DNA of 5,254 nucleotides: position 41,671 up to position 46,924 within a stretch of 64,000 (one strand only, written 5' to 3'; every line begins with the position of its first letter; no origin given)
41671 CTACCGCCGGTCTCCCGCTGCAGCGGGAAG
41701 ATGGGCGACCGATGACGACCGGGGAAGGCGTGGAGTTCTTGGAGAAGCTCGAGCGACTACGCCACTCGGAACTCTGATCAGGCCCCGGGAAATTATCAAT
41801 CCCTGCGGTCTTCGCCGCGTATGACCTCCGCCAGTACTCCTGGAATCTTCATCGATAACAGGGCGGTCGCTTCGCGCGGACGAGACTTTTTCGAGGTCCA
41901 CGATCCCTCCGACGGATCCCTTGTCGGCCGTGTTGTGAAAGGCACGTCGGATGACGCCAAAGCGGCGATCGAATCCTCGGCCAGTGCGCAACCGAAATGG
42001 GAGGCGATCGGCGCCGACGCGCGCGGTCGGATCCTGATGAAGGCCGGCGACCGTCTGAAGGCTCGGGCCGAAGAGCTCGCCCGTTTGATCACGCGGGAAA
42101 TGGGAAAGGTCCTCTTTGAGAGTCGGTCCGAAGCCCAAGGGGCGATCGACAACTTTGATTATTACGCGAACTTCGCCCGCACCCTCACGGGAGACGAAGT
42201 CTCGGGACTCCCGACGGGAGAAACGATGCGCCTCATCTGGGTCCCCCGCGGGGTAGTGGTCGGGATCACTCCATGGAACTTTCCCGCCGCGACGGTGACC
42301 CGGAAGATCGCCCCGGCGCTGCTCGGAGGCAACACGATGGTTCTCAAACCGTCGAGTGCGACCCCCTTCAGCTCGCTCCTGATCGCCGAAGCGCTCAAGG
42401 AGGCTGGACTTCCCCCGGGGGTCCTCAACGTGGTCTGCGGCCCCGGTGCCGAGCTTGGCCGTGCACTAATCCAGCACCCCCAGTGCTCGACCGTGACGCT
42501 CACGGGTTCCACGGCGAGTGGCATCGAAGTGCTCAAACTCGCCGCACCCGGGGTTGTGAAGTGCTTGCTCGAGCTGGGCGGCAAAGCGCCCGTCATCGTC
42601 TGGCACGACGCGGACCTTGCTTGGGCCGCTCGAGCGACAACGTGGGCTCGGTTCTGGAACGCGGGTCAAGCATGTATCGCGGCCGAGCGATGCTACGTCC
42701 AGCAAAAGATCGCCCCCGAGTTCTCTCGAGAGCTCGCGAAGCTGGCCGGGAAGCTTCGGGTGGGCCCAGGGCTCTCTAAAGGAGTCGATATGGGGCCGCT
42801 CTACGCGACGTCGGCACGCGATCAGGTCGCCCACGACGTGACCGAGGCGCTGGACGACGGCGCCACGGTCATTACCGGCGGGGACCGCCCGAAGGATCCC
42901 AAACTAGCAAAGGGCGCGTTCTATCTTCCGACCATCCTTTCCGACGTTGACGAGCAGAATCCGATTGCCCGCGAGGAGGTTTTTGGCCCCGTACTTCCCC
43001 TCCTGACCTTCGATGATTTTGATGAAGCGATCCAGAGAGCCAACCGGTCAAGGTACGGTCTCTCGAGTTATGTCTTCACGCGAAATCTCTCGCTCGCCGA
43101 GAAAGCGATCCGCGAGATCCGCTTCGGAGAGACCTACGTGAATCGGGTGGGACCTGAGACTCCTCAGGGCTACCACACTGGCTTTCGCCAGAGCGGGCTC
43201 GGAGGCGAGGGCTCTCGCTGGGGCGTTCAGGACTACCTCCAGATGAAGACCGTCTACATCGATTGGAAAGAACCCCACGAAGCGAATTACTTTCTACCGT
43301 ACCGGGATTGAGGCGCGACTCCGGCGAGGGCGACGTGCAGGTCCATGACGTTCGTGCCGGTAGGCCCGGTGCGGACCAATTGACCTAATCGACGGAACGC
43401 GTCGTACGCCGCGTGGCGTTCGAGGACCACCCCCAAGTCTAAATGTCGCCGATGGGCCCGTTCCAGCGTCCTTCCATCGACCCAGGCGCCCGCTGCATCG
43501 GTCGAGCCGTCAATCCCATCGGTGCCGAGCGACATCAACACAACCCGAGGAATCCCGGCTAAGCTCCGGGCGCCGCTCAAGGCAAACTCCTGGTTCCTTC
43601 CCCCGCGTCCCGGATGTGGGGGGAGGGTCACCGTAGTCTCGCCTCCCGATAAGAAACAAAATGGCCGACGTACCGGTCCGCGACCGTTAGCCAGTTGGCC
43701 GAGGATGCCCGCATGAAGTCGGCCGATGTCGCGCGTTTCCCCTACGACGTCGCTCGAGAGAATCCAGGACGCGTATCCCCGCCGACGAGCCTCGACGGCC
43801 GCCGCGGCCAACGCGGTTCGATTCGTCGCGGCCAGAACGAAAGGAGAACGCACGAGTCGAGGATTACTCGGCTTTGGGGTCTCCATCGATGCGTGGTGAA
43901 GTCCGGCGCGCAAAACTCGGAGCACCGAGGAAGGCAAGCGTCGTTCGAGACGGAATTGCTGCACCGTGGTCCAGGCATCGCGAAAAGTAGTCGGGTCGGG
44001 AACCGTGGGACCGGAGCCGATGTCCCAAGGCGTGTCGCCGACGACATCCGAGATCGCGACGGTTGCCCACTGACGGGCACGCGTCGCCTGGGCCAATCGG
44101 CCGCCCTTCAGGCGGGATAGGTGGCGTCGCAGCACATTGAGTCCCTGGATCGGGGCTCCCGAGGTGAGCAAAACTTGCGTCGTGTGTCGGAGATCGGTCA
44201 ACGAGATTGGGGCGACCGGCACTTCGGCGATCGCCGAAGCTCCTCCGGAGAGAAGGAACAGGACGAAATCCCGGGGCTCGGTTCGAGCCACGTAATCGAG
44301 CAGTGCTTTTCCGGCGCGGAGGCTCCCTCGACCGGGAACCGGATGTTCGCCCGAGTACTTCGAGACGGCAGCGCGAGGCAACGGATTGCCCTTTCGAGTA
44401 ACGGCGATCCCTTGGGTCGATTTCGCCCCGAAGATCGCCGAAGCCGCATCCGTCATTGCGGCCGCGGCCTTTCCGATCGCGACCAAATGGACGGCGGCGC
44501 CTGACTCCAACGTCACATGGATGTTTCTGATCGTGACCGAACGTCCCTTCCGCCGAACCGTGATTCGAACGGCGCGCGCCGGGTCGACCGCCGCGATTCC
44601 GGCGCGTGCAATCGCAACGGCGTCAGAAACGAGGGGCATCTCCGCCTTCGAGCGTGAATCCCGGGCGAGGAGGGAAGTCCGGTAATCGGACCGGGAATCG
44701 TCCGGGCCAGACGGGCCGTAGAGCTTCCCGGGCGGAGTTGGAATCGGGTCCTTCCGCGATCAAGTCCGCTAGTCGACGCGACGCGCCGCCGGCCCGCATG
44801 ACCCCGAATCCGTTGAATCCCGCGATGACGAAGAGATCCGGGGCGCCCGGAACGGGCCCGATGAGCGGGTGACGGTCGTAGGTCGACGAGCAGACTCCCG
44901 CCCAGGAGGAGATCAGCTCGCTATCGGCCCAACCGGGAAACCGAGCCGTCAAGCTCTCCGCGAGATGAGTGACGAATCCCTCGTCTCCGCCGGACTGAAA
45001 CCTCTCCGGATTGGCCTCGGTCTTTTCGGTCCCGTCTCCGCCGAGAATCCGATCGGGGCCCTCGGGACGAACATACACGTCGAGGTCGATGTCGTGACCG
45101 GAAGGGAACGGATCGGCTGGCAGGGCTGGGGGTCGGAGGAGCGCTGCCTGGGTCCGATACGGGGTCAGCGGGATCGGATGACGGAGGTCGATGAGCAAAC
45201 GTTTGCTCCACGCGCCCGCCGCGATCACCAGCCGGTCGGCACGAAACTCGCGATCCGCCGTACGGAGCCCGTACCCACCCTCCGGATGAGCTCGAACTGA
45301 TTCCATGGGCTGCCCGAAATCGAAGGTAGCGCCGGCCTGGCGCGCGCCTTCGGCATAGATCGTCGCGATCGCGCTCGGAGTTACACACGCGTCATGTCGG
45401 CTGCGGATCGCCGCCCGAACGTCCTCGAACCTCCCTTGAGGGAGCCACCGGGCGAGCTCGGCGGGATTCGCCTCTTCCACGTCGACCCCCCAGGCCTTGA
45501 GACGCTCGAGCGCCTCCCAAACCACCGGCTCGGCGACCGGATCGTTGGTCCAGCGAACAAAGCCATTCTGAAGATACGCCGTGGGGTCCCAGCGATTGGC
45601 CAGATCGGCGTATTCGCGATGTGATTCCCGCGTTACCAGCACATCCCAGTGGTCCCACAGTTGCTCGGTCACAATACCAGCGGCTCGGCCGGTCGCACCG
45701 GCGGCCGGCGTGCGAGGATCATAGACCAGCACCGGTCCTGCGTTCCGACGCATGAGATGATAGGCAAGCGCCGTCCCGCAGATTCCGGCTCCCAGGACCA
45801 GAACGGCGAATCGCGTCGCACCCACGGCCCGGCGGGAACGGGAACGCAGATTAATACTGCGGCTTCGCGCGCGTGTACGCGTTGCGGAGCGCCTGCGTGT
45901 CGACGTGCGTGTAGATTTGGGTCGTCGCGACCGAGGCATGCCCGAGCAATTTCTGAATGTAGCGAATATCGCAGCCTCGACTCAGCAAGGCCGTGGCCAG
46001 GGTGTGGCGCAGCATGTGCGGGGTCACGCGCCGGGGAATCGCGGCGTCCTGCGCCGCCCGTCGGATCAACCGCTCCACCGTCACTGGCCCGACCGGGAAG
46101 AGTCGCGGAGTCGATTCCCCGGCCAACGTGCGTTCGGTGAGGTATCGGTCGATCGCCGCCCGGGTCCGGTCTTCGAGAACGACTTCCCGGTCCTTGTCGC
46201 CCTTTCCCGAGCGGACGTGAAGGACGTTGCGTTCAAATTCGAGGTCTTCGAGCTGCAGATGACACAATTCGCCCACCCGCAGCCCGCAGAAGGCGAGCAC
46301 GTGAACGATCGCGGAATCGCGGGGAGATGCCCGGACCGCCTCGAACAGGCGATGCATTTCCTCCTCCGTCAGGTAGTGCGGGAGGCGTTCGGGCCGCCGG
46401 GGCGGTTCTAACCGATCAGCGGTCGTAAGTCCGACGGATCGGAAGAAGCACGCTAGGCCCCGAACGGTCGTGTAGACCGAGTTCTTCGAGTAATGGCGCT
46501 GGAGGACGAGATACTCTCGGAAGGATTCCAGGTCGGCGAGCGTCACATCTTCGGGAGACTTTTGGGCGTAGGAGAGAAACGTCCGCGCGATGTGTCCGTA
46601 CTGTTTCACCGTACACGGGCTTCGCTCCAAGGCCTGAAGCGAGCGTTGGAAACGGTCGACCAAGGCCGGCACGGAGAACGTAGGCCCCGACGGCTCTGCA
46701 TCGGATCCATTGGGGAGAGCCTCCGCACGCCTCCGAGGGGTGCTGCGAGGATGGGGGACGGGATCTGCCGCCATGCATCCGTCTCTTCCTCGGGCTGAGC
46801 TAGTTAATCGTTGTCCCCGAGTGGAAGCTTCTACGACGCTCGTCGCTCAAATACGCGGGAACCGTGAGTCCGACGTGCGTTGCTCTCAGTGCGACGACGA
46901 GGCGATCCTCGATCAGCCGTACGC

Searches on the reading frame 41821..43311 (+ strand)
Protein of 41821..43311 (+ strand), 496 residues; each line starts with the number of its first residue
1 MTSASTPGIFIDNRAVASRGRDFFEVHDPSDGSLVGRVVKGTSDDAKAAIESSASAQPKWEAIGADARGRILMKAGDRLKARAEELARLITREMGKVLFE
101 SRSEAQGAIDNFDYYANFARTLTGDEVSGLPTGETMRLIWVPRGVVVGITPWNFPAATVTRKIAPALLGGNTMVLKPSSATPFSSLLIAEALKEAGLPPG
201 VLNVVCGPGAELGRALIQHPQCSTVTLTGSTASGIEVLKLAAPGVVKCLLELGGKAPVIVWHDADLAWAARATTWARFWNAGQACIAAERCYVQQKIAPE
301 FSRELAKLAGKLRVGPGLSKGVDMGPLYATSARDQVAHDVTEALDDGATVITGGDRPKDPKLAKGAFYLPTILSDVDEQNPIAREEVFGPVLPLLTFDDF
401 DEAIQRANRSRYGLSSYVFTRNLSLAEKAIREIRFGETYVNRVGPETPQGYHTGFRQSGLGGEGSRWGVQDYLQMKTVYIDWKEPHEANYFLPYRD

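Call 11: search_protein_families(library=pfam, proteins=[window:41821-43311:+], max_evalue=0.00001)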
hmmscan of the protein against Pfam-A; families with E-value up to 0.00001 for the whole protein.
window:41821-43311:+ (496 aa): 1 family
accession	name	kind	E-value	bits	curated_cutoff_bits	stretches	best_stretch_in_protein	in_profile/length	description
PF00171.27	Aldedh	-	1.4e-154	515.5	23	1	18-478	4-461/461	Aldehyde dehydrogenase family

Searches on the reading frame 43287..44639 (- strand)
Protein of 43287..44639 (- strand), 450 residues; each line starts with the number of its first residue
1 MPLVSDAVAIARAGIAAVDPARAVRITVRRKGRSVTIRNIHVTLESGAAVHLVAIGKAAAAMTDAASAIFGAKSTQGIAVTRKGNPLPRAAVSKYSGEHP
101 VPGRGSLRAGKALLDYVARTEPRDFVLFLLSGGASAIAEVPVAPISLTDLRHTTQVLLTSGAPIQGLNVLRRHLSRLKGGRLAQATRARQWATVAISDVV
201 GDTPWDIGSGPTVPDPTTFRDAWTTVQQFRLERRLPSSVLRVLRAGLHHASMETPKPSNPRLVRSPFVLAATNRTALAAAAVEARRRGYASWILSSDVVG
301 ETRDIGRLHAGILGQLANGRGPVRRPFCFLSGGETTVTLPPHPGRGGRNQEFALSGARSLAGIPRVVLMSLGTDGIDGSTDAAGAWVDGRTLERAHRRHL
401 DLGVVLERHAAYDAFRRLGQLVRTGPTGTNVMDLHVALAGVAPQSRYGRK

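Call 11: search_protein_families(library=pfam, proteins=[window:43287-44639:-], max_evalue=0.00001)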
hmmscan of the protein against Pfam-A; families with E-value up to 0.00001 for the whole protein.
window:43287-44639:- (450 aa): 2 families
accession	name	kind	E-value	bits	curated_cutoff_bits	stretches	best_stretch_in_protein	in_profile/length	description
PF13660.11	DUF4147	-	2.7e-69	233.7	23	1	7-243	2-233/234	Domain of unknown function (DUF4147)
PF05161.18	MOFRL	-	9.4e-37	125.9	28.3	1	328-433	2-106/106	MOFRL family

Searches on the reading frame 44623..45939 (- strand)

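Call 11: search_protein_families(library=pfam, proteins=[window:44623-45939:-], max_evalue=0.00001)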
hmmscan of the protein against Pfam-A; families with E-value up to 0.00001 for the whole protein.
window:44623-45939:- (438 aa): 1 family
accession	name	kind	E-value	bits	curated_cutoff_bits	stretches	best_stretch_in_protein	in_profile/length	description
PF01266.30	DAO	-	7e-54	184.1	27.9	1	46-393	2-353/353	FAD dependent oxidoreductase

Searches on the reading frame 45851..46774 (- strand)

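Call 12: search_protein_families(library=pfam, proteins=[window:45851-46774:-], max_evalue=0.00001)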
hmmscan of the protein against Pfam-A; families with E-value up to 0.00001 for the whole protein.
window:45851-46774:- (307 aa): 2 families
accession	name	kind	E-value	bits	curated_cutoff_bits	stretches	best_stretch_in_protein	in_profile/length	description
PF00589.27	Phage_integrase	-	1e-37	130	27.1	1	134-294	2-171/172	Phage integrase family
PF13495.12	Phage_int_SAM_4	-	4.6e-10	40.2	27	1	38-114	1-78/85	Phage integrase, N-terminal SAM-like domain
